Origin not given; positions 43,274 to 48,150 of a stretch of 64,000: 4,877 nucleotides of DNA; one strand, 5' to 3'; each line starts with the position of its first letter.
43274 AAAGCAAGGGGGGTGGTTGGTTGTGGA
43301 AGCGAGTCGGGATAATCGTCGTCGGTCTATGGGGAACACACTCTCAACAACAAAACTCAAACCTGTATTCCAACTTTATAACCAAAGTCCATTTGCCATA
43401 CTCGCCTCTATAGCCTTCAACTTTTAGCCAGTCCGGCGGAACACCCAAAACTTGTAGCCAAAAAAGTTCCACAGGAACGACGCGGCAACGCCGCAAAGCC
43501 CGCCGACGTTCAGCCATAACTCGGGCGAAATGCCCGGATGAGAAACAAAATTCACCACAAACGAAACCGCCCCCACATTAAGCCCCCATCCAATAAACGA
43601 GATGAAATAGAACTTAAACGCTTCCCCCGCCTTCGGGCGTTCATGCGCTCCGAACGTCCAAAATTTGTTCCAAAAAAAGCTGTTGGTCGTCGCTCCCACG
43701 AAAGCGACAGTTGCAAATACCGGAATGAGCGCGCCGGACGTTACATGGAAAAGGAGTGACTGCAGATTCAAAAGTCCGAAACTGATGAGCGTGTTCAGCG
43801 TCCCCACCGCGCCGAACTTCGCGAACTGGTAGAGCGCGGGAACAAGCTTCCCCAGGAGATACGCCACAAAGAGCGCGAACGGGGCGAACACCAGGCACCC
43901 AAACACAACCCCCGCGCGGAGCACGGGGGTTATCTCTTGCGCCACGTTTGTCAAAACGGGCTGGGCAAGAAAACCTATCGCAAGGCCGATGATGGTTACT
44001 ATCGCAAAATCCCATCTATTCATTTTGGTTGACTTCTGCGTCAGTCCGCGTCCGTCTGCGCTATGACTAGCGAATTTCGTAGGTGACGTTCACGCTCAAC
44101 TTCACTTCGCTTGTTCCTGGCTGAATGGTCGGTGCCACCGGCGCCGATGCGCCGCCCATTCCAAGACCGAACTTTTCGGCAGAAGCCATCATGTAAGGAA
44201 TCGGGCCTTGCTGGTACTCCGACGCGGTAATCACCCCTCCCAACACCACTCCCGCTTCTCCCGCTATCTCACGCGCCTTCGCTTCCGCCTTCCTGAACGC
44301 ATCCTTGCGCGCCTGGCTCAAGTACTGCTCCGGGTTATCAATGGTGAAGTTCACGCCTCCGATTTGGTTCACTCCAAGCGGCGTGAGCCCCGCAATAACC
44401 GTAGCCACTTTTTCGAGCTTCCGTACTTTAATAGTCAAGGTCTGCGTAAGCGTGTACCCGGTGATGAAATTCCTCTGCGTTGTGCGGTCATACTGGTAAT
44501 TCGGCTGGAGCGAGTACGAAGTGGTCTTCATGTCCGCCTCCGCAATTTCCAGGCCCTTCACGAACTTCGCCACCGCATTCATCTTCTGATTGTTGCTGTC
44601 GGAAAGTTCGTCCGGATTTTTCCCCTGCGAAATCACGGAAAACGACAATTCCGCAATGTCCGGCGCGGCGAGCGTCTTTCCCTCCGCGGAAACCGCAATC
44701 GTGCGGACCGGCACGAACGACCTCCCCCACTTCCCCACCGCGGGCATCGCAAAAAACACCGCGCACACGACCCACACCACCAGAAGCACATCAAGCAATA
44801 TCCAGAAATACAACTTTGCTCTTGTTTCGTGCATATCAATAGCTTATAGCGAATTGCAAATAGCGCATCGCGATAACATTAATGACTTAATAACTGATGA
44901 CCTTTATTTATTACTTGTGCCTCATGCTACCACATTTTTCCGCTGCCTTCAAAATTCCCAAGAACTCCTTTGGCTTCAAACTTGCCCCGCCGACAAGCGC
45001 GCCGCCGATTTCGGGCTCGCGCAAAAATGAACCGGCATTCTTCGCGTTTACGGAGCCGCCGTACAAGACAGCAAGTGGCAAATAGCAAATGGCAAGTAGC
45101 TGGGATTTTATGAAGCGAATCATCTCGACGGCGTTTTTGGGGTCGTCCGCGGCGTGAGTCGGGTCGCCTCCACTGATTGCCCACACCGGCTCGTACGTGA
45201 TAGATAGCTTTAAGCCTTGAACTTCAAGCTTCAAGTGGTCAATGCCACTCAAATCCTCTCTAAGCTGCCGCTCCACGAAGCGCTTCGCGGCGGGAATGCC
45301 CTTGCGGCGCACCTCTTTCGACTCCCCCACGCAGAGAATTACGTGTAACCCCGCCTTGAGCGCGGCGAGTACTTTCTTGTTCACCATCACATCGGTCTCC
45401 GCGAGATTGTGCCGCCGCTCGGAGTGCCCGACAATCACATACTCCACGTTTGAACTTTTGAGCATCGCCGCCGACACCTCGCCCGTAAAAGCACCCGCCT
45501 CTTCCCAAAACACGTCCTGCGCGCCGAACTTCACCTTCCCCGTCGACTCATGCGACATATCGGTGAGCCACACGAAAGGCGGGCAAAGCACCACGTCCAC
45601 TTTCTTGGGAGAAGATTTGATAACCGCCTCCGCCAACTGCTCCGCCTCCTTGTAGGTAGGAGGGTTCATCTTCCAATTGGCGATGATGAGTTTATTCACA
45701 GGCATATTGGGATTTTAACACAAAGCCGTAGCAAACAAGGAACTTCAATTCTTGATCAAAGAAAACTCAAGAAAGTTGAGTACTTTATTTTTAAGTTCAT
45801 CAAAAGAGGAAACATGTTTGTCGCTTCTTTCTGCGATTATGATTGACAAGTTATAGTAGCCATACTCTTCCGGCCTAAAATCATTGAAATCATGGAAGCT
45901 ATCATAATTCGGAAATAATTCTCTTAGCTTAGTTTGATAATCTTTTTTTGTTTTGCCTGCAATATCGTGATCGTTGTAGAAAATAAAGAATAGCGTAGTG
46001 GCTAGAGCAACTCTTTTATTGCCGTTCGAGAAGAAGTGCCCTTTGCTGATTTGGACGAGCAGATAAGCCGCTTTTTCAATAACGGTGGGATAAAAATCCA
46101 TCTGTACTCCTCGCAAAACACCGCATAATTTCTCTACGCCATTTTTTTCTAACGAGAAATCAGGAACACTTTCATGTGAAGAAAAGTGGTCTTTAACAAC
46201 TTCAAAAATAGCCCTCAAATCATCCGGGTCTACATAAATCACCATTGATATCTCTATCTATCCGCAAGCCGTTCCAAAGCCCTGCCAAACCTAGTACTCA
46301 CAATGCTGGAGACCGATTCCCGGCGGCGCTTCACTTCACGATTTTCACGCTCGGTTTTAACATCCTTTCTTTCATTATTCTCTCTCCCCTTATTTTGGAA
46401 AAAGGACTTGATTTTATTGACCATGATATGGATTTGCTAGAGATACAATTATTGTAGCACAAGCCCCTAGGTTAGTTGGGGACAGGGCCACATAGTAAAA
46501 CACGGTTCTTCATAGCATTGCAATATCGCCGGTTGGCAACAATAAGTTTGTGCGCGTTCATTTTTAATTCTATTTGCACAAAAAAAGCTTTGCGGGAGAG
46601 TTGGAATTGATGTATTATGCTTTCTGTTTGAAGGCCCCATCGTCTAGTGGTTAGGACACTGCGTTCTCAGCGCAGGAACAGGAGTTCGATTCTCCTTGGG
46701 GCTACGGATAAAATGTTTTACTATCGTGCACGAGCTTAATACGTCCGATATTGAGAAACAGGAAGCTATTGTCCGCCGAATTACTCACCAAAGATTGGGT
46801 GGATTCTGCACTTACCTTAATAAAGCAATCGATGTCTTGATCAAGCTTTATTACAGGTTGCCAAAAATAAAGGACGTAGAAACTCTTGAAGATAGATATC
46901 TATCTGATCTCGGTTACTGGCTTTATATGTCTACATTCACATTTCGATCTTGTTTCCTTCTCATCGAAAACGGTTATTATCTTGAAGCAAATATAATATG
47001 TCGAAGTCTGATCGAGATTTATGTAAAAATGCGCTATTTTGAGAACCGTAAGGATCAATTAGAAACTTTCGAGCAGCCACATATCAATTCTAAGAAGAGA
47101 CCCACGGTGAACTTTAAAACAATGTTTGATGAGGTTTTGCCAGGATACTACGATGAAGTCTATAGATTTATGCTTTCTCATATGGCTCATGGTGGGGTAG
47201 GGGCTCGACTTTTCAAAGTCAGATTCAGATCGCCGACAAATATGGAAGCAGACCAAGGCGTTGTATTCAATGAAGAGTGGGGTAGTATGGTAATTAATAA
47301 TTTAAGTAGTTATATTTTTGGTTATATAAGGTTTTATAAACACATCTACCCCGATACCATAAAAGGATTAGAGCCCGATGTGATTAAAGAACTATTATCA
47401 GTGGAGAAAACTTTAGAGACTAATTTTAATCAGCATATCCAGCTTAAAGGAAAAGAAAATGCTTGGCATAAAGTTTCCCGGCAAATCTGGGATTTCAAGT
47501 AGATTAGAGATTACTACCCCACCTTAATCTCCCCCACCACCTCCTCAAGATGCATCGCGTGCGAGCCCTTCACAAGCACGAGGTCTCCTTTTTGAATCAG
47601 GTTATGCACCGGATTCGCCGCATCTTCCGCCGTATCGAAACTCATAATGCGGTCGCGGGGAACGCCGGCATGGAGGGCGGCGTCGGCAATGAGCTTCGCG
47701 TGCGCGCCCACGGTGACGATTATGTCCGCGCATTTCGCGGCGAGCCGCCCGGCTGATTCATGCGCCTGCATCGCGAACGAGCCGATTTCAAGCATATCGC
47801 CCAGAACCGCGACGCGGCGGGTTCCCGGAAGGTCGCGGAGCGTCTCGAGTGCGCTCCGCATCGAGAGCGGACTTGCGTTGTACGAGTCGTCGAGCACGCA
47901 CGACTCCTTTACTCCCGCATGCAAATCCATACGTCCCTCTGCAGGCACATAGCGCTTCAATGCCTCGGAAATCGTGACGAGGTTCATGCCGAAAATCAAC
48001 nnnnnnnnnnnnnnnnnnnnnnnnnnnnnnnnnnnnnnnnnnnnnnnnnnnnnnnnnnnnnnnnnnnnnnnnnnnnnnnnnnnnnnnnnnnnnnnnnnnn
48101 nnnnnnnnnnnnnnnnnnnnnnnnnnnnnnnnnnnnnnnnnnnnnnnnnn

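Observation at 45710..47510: AT-rich islet: Doc toxin, small upstream ORF, tRNA-Glu and an unknown 268-aa protein with a possible HEPN-like Rx4H motif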

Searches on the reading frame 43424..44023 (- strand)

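Call 5: search_protein_families(library=pfam, proteins=[window:43424-44023:-], max_evalue=1)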
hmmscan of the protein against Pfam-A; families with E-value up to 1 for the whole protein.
window:43424-44023:- (199 aa): 2 families
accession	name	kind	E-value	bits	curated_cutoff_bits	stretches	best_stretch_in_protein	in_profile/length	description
PF04138.20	GtrA_DPMS_TM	-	2.1e-16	60.6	26.1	1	69-195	1-117/117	GtrA/DPMS, transmembrane domain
PF06781.17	CrgA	-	0.26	11.9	24.8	1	28-85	27-78/89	Cell division protein CrgA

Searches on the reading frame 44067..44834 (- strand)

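Call 5: search_protein_families(library=pfam, proteins=[window:44067-44834:-], max_evalue=1)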
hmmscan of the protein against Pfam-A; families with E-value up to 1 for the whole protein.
window:44067-44834:- (255 aa): 1 family
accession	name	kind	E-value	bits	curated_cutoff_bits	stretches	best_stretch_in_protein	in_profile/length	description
PF04402.19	SIMPL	-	3.8e-52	178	25.2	1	46-252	1-205/205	Protein of unknown function (DUF541)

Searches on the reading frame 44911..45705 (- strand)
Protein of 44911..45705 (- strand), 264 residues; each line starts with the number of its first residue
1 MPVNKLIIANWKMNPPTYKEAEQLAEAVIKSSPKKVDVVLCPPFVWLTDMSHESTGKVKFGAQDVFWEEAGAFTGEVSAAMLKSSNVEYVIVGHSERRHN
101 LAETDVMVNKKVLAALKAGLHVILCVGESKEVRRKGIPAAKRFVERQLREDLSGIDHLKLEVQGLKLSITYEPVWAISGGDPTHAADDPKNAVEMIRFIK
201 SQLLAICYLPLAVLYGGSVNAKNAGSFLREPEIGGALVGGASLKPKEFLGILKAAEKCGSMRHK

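Call 5: search_protein_families(library=pfam, proteins=[window:44911-45705:-], max_evalue=1)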
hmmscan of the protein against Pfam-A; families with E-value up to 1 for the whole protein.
window:44911-45705:- (264 aa): 2 families
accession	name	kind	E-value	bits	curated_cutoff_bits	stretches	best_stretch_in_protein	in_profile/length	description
PF00121.24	TIM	-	3.9e-72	243.1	20.1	1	5-254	1-244/245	Triosephosphate isomerase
PF21011.2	CetZ_C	-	0.14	12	21.6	1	118-148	109-139/180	Tubulin-like CetZ, C-terminal domain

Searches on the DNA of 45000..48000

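Call 34: search_rna_families(source=window, start=45000, end=48000, threshold=evalue, max_evalue=1)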
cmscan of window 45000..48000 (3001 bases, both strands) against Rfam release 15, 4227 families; matches with E-value up to 1: 1.
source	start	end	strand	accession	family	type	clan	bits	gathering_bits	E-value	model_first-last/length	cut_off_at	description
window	46633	46704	+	RF00005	tRNA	Gene; tRNA;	CL00001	59.6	29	1.1e-11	1-71/71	no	tRNA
